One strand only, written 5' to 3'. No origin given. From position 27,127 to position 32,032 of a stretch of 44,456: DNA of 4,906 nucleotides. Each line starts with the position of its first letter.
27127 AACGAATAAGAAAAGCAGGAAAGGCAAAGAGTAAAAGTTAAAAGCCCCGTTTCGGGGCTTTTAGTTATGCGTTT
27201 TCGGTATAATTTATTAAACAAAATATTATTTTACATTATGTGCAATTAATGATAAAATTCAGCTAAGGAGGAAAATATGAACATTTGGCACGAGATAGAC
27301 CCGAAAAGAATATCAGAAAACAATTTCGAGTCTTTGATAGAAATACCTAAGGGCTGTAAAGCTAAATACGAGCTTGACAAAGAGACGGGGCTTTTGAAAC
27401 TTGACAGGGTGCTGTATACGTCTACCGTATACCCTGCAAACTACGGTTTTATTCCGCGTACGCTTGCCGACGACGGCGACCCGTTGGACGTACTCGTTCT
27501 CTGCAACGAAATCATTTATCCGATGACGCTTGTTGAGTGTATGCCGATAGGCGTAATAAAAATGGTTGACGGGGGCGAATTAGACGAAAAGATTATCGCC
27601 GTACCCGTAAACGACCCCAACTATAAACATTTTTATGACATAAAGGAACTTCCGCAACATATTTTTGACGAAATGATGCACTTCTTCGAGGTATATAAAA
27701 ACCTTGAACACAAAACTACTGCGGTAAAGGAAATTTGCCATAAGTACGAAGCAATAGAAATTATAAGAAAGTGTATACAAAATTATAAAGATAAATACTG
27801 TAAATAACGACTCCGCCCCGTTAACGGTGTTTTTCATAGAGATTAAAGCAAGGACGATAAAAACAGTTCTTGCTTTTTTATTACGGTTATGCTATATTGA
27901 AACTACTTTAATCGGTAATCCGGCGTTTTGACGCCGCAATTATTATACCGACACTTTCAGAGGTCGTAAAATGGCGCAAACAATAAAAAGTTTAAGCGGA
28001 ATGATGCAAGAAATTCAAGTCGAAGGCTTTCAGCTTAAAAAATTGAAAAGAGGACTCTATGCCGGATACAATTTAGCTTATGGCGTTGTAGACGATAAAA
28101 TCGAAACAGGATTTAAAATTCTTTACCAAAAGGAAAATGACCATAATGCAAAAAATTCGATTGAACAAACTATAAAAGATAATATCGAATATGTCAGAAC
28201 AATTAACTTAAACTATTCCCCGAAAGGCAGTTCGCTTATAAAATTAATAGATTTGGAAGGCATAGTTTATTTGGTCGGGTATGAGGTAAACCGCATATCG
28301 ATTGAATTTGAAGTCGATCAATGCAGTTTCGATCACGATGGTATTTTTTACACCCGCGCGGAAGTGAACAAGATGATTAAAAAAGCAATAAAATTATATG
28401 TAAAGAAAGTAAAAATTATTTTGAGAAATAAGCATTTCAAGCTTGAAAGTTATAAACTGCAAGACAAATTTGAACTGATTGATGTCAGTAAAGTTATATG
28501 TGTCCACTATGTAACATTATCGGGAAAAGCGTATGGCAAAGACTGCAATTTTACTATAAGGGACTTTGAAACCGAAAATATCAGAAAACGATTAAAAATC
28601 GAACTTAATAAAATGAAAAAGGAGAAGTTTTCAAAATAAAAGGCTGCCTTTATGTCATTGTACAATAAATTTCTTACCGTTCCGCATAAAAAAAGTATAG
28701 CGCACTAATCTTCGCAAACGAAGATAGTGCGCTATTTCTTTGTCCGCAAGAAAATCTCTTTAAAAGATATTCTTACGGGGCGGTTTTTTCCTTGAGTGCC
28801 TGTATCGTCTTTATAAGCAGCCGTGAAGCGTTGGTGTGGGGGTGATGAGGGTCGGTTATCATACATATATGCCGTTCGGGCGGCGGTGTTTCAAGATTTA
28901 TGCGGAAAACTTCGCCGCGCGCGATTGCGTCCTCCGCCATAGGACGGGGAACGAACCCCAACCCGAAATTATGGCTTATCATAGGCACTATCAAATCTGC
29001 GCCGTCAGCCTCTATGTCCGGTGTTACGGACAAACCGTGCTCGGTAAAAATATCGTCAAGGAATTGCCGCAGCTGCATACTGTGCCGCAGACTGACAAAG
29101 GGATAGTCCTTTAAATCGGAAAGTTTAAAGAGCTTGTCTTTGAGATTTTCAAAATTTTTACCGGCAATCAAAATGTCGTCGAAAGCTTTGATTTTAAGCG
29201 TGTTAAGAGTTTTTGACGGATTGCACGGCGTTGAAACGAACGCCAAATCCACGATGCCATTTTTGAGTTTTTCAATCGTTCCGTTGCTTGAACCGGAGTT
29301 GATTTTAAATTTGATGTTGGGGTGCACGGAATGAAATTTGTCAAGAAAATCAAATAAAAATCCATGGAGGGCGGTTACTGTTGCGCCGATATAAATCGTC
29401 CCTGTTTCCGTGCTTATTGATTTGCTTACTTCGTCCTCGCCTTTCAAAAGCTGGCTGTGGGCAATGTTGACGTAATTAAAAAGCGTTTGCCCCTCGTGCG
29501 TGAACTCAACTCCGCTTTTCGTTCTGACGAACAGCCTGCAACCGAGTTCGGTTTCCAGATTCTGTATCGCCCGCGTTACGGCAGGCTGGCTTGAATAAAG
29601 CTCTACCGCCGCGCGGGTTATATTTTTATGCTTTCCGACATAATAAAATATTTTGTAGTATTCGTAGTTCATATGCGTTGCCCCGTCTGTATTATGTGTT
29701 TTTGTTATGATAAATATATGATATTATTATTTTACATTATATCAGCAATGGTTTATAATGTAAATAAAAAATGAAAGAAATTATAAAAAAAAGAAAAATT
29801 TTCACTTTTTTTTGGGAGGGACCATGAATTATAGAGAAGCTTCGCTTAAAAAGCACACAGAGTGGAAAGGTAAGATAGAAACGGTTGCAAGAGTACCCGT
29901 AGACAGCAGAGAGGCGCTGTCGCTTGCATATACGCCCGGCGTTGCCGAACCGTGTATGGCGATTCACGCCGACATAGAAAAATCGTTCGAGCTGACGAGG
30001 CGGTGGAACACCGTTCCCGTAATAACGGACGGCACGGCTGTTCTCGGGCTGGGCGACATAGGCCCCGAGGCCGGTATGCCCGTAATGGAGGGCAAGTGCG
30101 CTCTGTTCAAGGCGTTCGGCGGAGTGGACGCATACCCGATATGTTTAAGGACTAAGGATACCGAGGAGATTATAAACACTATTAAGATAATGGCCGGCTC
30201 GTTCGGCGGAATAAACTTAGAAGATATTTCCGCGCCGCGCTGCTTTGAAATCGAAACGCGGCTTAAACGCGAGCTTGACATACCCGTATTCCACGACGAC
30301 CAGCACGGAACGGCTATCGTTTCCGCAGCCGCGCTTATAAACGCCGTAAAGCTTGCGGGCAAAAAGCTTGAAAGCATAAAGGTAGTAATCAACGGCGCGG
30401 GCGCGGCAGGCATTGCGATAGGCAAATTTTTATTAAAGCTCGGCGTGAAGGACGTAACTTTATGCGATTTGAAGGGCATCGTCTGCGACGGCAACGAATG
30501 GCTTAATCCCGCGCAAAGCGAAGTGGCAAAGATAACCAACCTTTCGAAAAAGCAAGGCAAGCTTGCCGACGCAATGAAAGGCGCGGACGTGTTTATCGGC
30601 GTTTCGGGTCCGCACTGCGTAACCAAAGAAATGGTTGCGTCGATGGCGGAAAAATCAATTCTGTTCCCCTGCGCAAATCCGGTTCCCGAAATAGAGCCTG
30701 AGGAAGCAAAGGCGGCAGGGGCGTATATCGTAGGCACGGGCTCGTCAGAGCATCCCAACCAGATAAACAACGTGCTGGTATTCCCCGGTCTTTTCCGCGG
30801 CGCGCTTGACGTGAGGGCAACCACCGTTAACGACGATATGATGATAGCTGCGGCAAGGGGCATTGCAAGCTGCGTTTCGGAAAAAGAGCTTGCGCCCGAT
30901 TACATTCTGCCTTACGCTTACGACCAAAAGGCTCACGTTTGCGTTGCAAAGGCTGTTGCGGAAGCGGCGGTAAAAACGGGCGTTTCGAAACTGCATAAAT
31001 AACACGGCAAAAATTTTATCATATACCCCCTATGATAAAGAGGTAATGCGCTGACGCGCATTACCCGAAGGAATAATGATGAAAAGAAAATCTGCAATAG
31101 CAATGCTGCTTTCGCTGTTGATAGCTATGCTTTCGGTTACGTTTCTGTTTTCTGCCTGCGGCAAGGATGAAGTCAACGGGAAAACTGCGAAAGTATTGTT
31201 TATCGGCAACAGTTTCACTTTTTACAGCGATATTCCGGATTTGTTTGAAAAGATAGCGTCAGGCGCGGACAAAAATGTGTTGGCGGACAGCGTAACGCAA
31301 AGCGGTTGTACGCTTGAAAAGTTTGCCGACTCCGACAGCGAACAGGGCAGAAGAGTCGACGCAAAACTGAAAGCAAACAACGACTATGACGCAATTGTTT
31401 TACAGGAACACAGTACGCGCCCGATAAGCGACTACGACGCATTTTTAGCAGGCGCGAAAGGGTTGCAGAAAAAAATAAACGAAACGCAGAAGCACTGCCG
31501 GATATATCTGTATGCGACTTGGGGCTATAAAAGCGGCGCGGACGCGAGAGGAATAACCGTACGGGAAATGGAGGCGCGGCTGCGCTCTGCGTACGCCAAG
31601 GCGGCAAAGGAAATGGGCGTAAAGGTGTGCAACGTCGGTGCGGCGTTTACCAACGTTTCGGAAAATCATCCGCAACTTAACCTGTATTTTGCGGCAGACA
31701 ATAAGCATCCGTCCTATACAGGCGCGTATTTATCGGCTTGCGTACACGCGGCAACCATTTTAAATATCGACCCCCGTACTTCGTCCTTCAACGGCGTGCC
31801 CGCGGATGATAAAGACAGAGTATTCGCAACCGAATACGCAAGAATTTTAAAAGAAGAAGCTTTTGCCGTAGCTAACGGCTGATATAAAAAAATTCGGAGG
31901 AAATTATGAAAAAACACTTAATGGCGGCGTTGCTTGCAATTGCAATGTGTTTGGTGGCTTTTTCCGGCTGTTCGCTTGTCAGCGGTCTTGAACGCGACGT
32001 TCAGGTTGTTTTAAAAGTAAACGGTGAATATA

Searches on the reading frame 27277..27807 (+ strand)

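Call 69: search_protein_families(library=pfam, proteins=[window:27277-27807:+], max_evalue=0.001)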
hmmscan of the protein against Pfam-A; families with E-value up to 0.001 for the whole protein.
window:27277-27807:+ (176 aa): 1 family
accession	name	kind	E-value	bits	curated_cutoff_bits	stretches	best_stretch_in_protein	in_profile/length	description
PF00719.24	Pyrophosphatase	-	9.7e-62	207.8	23.5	1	20-171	2-153/153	Inorganic pyrophosphatase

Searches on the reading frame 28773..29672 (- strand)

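Call 69: search_protein_families(library=pfam, proteins=[window:28773-29672:-], max_evalue=0.001)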
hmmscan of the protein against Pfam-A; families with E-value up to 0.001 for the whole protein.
window:28773-29672:- (299 aa): 3 families
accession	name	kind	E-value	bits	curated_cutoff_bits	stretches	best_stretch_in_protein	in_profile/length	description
PF03466.25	LysR_substrate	-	1.9e-35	122.6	28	1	89-291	4-205/209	LysR substrate binding domain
PF00126.33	HTH_1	-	1.9e-18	66.6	26.6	1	7-62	5-60/60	Bacterial regulatory helix-turn-helix protein, lysR family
PF12849.12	PBP_like_2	-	2.4e-07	31.2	27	1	92-155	8-73/267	PBP superfamily domain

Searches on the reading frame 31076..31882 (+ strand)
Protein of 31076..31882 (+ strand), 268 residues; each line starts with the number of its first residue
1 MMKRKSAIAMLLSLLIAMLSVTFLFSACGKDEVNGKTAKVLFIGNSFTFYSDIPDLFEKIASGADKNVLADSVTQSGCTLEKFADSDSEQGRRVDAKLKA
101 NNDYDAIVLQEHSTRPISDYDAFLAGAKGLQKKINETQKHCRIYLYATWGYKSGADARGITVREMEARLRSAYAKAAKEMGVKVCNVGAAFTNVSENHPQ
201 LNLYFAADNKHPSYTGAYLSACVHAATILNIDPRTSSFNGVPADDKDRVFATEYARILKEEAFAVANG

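Call 69: search_protein_families(library=pfam, proteins=[window:31076-31882:+], max_evalue=0.001)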
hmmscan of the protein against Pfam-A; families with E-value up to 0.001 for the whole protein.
window:31076-31882:+ (268 aa): 2 families
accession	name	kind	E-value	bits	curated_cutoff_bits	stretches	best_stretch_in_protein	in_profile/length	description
PF16227.11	DUF4886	-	3e-10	40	26.7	1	40-253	2-237/242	Domain of unknown function (DUF4886)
PF13472.12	Lipase_GDSL_2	-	0.00027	21.9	32.9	1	126-216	88-175/178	GDSL-like Lipase/Acylhydrolase family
